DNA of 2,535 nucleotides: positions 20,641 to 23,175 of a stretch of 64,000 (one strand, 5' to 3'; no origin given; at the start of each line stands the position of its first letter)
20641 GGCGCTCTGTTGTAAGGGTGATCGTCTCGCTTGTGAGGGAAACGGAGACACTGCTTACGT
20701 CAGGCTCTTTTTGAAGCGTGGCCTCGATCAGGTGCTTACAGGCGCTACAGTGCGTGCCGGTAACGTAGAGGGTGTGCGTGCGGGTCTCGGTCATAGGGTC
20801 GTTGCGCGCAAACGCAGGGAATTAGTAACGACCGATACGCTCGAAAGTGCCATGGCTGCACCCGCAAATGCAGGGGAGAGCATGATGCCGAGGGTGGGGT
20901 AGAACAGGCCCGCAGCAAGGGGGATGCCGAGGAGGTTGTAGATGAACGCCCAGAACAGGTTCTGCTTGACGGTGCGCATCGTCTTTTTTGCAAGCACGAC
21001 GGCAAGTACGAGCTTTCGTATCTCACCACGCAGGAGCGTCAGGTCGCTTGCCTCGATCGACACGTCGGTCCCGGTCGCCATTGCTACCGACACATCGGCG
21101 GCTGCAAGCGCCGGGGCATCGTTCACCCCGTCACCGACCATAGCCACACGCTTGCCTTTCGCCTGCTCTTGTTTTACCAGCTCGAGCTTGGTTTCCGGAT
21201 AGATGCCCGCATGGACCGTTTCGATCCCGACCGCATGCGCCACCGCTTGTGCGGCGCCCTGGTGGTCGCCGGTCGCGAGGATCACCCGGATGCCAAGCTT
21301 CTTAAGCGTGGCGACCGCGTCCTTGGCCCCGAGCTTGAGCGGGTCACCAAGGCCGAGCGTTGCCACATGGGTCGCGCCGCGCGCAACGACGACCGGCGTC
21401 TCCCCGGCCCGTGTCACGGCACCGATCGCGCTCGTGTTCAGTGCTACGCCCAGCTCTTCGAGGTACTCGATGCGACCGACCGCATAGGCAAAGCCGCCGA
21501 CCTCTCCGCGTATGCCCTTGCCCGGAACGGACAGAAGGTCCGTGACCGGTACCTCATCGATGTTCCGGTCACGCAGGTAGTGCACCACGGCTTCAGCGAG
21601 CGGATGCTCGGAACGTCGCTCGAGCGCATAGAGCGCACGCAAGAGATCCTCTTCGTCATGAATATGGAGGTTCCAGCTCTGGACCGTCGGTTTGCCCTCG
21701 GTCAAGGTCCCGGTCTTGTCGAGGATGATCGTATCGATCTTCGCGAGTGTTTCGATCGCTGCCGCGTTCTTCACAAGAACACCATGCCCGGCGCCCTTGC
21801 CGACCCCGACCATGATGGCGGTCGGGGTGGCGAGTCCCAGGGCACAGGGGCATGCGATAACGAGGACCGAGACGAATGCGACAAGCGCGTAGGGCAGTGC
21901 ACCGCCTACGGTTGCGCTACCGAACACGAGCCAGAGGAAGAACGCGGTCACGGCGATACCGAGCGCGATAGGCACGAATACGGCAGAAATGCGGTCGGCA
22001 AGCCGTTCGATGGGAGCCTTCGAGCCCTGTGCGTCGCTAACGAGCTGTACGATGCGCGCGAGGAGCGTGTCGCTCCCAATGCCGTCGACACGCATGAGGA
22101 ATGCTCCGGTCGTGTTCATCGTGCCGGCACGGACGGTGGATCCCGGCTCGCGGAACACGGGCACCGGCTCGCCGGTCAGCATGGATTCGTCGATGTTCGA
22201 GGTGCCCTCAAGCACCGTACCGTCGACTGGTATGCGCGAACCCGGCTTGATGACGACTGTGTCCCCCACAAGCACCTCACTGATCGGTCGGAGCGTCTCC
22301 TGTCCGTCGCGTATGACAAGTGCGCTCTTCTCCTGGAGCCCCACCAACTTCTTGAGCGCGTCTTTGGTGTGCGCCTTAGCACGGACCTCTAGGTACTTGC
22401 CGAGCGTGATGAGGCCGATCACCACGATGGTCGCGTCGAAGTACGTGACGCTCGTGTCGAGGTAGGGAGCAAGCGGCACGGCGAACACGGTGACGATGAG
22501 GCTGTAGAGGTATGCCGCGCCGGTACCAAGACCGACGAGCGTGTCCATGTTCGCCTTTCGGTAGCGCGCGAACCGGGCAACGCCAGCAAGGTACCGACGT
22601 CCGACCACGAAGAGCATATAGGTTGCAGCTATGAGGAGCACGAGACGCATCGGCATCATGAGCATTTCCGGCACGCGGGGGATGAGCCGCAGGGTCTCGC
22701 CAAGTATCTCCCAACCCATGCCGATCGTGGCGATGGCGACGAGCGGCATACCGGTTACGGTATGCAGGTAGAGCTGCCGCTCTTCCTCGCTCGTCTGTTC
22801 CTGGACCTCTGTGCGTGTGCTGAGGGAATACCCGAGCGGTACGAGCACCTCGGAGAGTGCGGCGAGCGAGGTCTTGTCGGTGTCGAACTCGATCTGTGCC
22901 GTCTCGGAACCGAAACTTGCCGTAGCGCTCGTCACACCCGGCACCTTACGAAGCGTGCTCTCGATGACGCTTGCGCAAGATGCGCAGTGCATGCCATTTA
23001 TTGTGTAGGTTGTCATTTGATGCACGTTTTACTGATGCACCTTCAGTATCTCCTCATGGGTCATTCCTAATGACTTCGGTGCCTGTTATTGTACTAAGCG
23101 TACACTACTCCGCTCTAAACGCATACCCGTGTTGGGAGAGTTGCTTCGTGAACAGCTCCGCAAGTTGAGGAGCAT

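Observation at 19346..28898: Nine-gene, single-strand copper-resistance array made of two generations: a lower-GC CsoR-controlled set upstream of a host-GC set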

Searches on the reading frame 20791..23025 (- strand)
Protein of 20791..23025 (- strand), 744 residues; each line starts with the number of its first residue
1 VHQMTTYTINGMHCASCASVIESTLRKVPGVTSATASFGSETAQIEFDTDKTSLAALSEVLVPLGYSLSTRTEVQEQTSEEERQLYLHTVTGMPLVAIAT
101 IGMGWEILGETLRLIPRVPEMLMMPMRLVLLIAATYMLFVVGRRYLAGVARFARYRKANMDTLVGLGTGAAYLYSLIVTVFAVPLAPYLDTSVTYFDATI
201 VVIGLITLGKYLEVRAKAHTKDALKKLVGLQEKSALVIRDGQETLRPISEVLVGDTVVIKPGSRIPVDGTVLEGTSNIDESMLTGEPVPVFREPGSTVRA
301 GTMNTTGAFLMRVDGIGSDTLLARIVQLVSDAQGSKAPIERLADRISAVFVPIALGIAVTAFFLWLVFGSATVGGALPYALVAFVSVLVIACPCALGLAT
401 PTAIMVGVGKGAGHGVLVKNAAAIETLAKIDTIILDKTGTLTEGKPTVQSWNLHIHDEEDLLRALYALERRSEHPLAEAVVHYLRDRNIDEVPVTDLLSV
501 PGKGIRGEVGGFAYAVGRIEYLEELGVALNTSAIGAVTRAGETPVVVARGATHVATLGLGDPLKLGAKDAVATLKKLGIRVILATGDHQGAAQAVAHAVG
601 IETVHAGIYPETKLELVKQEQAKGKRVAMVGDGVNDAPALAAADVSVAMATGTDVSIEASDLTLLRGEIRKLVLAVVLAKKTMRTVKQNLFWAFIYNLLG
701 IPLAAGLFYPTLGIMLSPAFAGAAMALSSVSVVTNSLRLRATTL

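Call 3: search_protein_families(library=pfam, proteins=[window:20791-23025:-], max_evalue=0.01)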
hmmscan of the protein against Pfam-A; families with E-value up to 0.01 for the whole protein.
window:20791-23025:- (744 aa): 5 families
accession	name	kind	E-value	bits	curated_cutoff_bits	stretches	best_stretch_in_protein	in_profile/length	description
PF00122.25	E1-E2_ATPase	-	2e-55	187.5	28.1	1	230-413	2-180/181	E1-E2 ATPase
PF00702.32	Hydrolase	-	1.2e-34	120.9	26.4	1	430-644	1-191/191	haloacid dehalogenase-like hydrolase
PF00403.32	HMA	-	1.6e-15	57.6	24.8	1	6-66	1-61/62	Heavy-metal-associated domain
PF08282.18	Hydrolase_3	-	4.9e-08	33.4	20.9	1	615-662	194-241/255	haloacid dehalogenase-like hydrolase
PF12710.13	HAD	-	0.00095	20.1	27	1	547-640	73-188/189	haloacid dehalogenase-like hydrolase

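Call 14: find_related_loci(query=window:20791-23016:-, collection=genome_contigs, flank=10000)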
Query window:20791-23016:- (741 aa) in genome_contigs; peptide patterns used: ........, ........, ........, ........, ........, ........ (x = any residue, [..] = any of these).
600 stretches matched a pattern (row limit reached: there are more); 575 encode a relative of the query (tblastn E <= 1e-3); the best 80 are kept; 80 distinct loci.
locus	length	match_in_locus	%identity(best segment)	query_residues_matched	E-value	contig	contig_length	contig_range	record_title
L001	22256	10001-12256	50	3-741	0e+0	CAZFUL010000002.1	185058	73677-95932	MAG TPA_asm: uncultured Gammaproteobacteria bacterium isolate SRP286056_co2_597 genome assembly, contig: NODE_53_length_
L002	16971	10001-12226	50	3-741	0e+0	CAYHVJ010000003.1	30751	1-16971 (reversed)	MAG TPA_asm: uncultured Candidatus Saccharibacteria bacterium isolate ERP119705_co17_126 genome assembly, contig: NODE_1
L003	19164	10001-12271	50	4-741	0e+0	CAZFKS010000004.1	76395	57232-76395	MAG TPA_asm: uncultured Gammaproteobacteria bacterium isolate SRP257259_co1_329 genome assembly, contig: NODE_292_length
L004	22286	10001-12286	49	3-741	0e+0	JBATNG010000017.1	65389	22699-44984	MAG: Candidatus Moraniibacteriota bacterium isolate MFD10541_ilm_asm_bin30 k127_52360, whole genome shotgun sequence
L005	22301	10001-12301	49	3-741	0e+0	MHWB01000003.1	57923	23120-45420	MAG: Candidatus Zambryskibacteria bacterium RIFCSPLOWO2_01_FULL_39_39 rifcsplowo2_01_scaffold_1638, whole genome shotgun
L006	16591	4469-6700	50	3-741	0e+0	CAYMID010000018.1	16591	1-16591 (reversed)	MAG TPA_asm: uncultured Gammaproteobacteria bacterium isolate SRP342105_co2_131 genome assembly, contig: NODE_3586_lengt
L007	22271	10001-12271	49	3-738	0e+0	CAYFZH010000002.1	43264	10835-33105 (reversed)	MAG TPA_asm: uncultured Candidatus Saccharibacteria bacterium isolate ERP113451_co1_12 genome assembly, contig: NODE_838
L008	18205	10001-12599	49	1-735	0e+0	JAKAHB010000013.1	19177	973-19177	MAG: bacterium isolate WY2.bin78 NODE_3938_length_19177_cov_1.416798, whole genome shotgun sequence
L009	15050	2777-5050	49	4-741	0e+0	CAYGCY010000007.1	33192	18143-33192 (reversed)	MAG TPA_asm: uncultured Candidatus Saccharibacteria bacterium isolate ERP113451_co1_20 genome assembly, contig: NODE_146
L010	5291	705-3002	48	3-741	0e+0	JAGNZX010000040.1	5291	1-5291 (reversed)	MAG: Candidatus Paceibacterota bacterium isolate Go_Eff_bin_87 Go_Eff_50656_length_5291_cov_7.337916, whole genome shotg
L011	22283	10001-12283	49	2-741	0e+0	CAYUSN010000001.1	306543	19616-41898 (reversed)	MAG TPA_asm: uncultured Candidatus Saccharibacteria bacterium isolate SRP323723_co1_13 genome assembly, contig: NODE_12_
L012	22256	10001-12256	49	3-741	0e+0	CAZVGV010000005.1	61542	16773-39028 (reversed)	MAG TPA_asm: uncultured Gammaproteobacteria bacterium isolate SRP219642_co6_390 genome assembly, contig: NODE_284_length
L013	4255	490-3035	47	3-741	0e+0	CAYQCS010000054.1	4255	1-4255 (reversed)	MAG TPA_asm: uncultured Candidatus Saccharibacteria bacterium isolate SRP135725_co1_650 genome assembly, contig: NODE_34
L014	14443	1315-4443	49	1-741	0e+0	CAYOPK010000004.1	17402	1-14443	MAG TPA_asm: uncultured Candidatus Saccharibacteria bacterium isolate SRP319275_co6_95 genome assembly, contig: NODE_127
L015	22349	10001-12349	48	2-741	0e+0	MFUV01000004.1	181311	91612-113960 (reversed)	MAG: Candidatus Nomurabacteria bacterium RIFCSPLOWO2_01_FULL_39_18 rifcsplowo2_01_scaffold_279, whole genome shotgun seq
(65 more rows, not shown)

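Call 21: find_related_loci(query=window:20791-23016:-, collection=metagenome_contigs, flank=10000)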
Query window:20791-23016:- (741 aa) in metagenome_contigs; peptide patterns used: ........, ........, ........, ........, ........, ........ (x = any residue, [..] = any of these).
600 stretches matched a pattern (row limit reached: there are more); 582 encode a relative of the query (tblastn E <= 1e-3); the best 80 are kept; 80 distinct loci.
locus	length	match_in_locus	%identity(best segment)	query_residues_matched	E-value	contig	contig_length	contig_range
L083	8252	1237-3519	51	1-741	0e+0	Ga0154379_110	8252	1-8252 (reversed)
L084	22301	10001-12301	50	3-741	0e+0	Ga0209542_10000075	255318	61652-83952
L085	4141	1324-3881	50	3-741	0e+0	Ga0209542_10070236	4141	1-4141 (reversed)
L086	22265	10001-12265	52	2-737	0e+0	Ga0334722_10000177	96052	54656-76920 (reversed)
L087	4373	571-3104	50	3-741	0e+0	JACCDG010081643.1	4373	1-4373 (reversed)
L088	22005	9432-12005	49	3-741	0e+0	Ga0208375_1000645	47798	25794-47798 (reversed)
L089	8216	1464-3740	50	4-741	0e+0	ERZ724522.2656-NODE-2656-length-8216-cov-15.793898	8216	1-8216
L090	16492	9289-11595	49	3-741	0e+0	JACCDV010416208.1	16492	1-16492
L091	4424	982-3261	47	3-737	0e+0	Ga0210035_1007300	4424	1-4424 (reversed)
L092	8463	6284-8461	48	4-715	0e+0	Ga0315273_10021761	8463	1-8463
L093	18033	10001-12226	49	4-741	0e+0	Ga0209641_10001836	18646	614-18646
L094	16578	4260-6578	48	3-741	0e+0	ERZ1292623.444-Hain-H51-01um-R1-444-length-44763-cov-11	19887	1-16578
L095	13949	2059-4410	49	3-741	0e+0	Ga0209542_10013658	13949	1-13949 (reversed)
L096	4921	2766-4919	49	4-701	0e+0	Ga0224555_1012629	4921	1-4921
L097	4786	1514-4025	48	3-741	0e+0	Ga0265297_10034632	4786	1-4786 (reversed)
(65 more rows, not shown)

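Call 32: search_protein_families(library=ncbifam, proteins=[window:20791-23016:-], max_evalue=0.01)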
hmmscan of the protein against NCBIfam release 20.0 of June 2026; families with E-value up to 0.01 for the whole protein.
window:20791-23016:- (741 aa): 37 families (the best 25 are shown)
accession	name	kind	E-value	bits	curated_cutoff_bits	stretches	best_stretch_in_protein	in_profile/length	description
TIGR01525.1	ATPase-IB_hvy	subfamily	2.6e-180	601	346.25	1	157-736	1-560/560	heavy metal translocating P-type ATPase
NF007952.0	PRK10671.1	equivalog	4.8e-177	590.7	1316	1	5-736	108-831/838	copper-exporting P-type ATPase CopA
TIGR01511.1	ATPase-IB1_Cu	subfamily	8.8e-172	572.7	397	1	139-737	2-542/542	copper-translocating P-type ATPase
TIGR01512.1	ATPase-IB2_Cd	subfamily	1.6e-112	376.7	313.5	1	196-735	21-491/494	cadmium family heavy metal-translocating P-type ATPase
NF008262.1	PRK11033.1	equivalog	2.7e-111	373.3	1005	2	194-706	197-702/731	zinc/cadmium/mercury/lead-transporting ATPase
NF033775.1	P_type_ZntA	exception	8.7e-96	321.8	1240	2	197-736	204-728/732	Zn(II)/Cd(II)/Pb(II) translocating P-type ATPase ZntA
TIGR01494.1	ATPase_P-type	subfamily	3.1e-88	296.3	62.3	1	199-713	2-472/478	HAD-IC family P-type ATPase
TIGR01497.1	kdpB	equivalog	1.2e-55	188.9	527.9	2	530-680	417-567/675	potassium-transporting ATPase subunit KdpB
TIGR01647.1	ATPase-IIIA_H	equivalog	1.3e-52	179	615.5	3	187-485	49-347/755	plasma-membrane proton-efflux P-type ATPase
NF010609.0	PRK14010.1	equivalog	5.5e-44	150.4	1323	1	171-682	44-564/673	K(+)-transporting ATPase subunit B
TIGR01517.1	ATPase-IIB_Ca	equivalog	8.8e-42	143.3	507.05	3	228-462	154-396/882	calcium-translocating P-type ATPase, PMCA-type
TIGR01106.1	ATPase-IIC_X-K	subfamily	2.9e-39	134.7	946.1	3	197-447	114-364/997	Na,H/K antiporter P-type ATPase subunit alpha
TIGR01522.1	ATPase-IIA2_Ca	equivalog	1.3e-35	122.5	798.3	3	196-446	87-338/854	calcium-transporting P-type ATPase, PMR1-type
TIGR01116.1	ATPase-IIA1_Ca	equivalog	2.5e-35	121.8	703.4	2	549-685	456-607/799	calcium-translocating P-type ATPase, SERCA-type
TIGR01657.1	P-ATPase-V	hypoth_equivalog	3.8e-27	94.3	618.25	3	191-291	193-292/1055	ATP13A2 family polyamine export P-type ATPase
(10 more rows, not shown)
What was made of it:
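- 20791..23016 (-): Resident copA2, a P1B-1 Cu(I) ATPase. TIGR01511 573 bits (call 32).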

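Call 38: find_homologous_proteins(query=window:20791-23016:-, max_evalue=1e-50)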
Query window:20791-23016:- (741 aa): 8000 proteins with E <= 1e-50 among 8000 candidates; the best 120 are listed.
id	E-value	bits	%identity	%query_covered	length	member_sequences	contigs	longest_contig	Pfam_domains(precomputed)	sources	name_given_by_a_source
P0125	0.0e+0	1580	100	100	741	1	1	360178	PF00403.33,PF00702.33,PF08282.19,PF00122.26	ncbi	-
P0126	0.0e+0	1073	68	100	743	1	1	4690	PF00403.33,PF00702.33,PF08282.19,PF00122.26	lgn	-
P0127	0.0e+0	1065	67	99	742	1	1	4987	PF00403.33,PF00702.33,PF08282.19,PF00122.26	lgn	-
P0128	0.0e+0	1060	67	99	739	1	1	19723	PF00403.33,PF00702.33,PF08282.19,PF00122.26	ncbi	-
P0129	0.0e+0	1053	66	99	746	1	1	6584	PF00403.33,PF00702.33,PF08282.19,PF00122.26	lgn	-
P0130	0.0e+0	1052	67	100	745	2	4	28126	PF00403.33,PF00702.33,PF08282.19,PF00122.26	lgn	-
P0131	0.0e+0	1033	66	100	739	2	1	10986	PF00403.33,PF00702.33,PF08282.19,PF00122.26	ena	-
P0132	0.0e+0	1028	65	100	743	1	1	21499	PF00403.33,PF00702.33,PF08282.19,PF00122.26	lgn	-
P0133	0.0e+0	1026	64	100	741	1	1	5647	PF00403.33,PF00702.33,PF08282.19,PF00122.26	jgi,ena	jgi:heavy metal translocating P-type ATPase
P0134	8.2e-298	1007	65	100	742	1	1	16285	PF00403.33,PF00702.33,PF08282.19,PF00122.26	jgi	-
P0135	3.0e-297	1006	64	99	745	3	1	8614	PF00403.33,PF00702.33,PF08282.19,PF00122.26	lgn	-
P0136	9.0e-297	1004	64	99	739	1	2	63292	PF00403.33,PF00702.33,PF08282.19,PF00122.26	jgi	-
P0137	7.4e-296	1001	65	99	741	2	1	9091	PF00403.33,PF00702.33,PF08282.19,PF00122.26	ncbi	-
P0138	2.8e-292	989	63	99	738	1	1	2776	PF00403.33,PF00702.33,PF08282.19,PF00122.26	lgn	-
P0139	3.9e-292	989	62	99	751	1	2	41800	PF00403.33,PF00702.33,PF08282.19,PF00122.26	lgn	-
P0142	3.9e-276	936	61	100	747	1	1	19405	PF00403.33,PF00702.33,PF00122.26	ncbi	-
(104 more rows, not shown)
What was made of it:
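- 20791..23016 (-): A family of 17 relatives at 61-68% identity (call 38).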

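Call 39: find_encoding_contigs(protein=P0128, flank=10000, max_places=2)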
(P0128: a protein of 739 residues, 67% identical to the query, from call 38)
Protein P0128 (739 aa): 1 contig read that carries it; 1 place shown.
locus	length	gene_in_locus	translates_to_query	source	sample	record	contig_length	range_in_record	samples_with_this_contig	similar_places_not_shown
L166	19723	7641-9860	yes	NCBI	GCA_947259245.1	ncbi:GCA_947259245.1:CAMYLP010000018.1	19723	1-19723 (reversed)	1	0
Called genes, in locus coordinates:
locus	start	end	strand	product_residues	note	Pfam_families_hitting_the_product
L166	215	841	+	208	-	-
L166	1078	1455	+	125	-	-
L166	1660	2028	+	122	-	-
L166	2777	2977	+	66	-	-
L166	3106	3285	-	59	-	-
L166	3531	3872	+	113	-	PF08818:DUF1801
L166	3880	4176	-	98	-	-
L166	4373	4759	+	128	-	-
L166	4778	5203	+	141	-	PF08327:AHSA1 (weak)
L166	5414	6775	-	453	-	PF01625:PMSR, PF01641:SelR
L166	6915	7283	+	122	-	PF02411:MerT (weak)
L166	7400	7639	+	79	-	PF02583:Trns_repr_metal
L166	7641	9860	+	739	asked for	PF00403:HMA, PF00122:E1-E2_ATPase, PF00702:Hydrolase, PF08282:Hydrolase_3 (faint)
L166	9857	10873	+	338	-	PF00403:HMA, PF13386:DsbD_2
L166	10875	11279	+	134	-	-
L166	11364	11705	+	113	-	PF08818:DUF1801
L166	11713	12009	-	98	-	-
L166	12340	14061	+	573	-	PF00664:ABC_membrane, PF00005:ABC_tran, PF02463:SMC_N (weak)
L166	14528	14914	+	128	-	-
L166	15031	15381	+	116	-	-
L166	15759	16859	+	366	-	PF07995:GSDH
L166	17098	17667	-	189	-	-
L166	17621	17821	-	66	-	-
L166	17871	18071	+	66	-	-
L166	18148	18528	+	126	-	PF08570:DUF1761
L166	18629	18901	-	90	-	-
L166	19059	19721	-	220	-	?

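Call 40: find_encoding_contigs(protein=P0130, flank=10000, max_places=2)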
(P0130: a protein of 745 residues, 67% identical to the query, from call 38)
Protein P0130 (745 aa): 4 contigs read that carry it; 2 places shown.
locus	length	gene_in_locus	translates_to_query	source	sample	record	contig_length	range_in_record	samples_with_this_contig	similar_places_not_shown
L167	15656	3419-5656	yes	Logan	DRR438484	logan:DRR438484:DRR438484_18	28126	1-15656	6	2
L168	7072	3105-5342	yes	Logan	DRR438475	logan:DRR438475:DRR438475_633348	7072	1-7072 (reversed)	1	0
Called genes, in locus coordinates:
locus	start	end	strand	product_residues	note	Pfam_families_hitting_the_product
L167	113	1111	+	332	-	PF04264:YceI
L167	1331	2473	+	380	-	PF06772:LtrA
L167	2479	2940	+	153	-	PF09900:DUF2127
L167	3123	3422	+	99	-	PF02583:Trns_repr_metal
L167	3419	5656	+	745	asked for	PF00403:HMA, PF08282:Hydrolase_3 (faint), PF00122:E1-E2_ATPase, PF00702:Hydrolase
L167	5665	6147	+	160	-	-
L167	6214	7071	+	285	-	PF00581:Rhodanese, PF07610:DUF1573, PF22544:HYDIN_VesB_CFA65-like_Ig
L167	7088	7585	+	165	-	PF22544:HYDIN_VesB_CFA65-like_Ig (faint), PF07610:DUF1573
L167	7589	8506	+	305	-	PF02683:DsbD_TM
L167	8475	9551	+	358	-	-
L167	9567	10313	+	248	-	PF13462:Thioredoxin_4, PF13098:Thioredoxin_2 (weak), PF01323:DSBA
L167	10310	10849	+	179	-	-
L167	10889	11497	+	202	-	PF03713:DUF305, PF13628:DUF4142 (faint), PF03713:DUF305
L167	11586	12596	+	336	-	PF00403:HMA (weak), PF13386:DsbD_2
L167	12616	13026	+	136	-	PF13473:Cupredoxin_1 (weak)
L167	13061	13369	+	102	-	-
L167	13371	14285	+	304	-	PF00561:Abhydrolase_1 (faint), PF08538:DUF1749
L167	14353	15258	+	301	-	PF01522:Polysacc_deac_1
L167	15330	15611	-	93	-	-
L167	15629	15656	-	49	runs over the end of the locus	-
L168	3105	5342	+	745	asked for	PF00403:HMA, PF08282:Hydrolase_3 (faint), PF00122:E1-E2_ATPase, PF00702:Hydrolase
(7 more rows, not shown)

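Call 41: find_encoding_contigs(protein=P0136, flank=10000, max_places=2)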
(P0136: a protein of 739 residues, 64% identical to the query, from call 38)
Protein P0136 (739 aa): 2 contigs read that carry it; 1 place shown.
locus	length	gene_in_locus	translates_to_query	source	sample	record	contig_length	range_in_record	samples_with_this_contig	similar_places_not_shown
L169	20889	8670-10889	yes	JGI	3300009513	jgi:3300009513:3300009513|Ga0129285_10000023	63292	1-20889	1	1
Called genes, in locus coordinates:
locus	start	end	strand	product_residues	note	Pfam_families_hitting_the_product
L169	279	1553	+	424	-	PF00270:DEAD, PF04851:ResIII, PF00271:Helicase_C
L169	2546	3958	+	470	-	PF04055:Radical_SAM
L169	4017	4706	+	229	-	-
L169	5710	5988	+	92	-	-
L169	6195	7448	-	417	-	-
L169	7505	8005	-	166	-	-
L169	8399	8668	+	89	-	PF02583:Trns_repr_metal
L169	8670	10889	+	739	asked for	PF00403:HMA, PF00122:E1-E2_ATPase, PF00702:Hydrolase, PF08282:Hydrolase_3 (faint)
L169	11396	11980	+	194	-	PF27226:AF_1845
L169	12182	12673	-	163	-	PF00173:Cyt-b5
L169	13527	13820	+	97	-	PF04956:TrbC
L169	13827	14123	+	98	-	-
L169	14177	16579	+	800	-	PF27097:VirB4_TrbE_N, PF19044:P-loop_TraG (faint), PF03135:CagE_TrbE_VirB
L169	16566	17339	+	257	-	-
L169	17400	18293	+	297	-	PF04610:TrbL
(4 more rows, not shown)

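Call 53: search_protein_families(library=pfam, proteins=[L166:10875-11279:+, L166:6915-7283:+], max_evalue=0.01)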
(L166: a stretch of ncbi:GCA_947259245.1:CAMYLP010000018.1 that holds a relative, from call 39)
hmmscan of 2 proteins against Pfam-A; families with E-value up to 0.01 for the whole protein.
L166:10875-11279:+ (134 aa): 1 family
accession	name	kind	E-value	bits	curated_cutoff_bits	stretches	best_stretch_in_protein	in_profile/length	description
PF13473.12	Cupredoxin_1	-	0.00066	20.1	27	1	48-127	20-97/104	Cupredoxin-like domain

L166:6915-7283:+ (122 aa): 2 families
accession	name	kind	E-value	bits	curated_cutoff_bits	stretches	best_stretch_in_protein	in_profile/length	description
PF02411.20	MerT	-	9.4e-07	29.3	32.9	1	4-106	8-111/116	MerT mercuric transport protein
PF13687.11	DUF4153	-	0.00058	19.6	27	1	22-120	98-202/373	Domain of unknown function (DUF4153)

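Call 75: find_encoding_contigs(protein=P0132, flank=5000, max_places=1)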
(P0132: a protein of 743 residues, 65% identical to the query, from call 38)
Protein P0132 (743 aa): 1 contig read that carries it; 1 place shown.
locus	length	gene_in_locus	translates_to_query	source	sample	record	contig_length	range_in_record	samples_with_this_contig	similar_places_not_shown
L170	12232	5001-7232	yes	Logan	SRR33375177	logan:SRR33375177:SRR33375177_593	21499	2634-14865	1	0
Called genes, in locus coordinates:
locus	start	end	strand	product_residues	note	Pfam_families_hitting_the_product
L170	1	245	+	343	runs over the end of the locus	PF02016:Peptidase_S66, PF17676:Peptidase_S66C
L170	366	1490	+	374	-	PF03724:META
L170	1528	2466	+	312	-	PF01636:APH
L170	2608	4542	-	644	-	PF02550:AcetylCoA_hydro, PF13336:AcetylCoA_hyd_C, PF13302:Acetyltransf_3 (weak), PF00583:Acetyltransf_1, PF13508:Acetyltransf_7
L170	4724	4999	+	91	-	PF02583:Trns_repr_metal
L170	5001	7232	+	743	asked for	PF00403:HMA, PF00122:E1-E2_ATPase, PF00702:Hydrolase, PF08282:Hydrolase_3 (faint)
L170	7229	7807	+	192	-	PF00403:HMA (weak)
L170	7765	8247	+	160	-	PF13386:DsbD_2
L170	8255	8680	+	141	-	-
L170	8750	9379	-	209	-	PF00881:Nitroreductase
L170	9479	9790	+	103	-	PF01638:HxlR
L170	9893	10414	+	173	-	-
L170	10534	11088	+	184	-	PF04297:UPF0122 (faint), PF07638:Sigma70_ECF, PF04542:Sigma70_r2, PF08281:Sigma70_r4_2, PF04545:Sigma70_r4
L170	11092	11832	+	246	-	-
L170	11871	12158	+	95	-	-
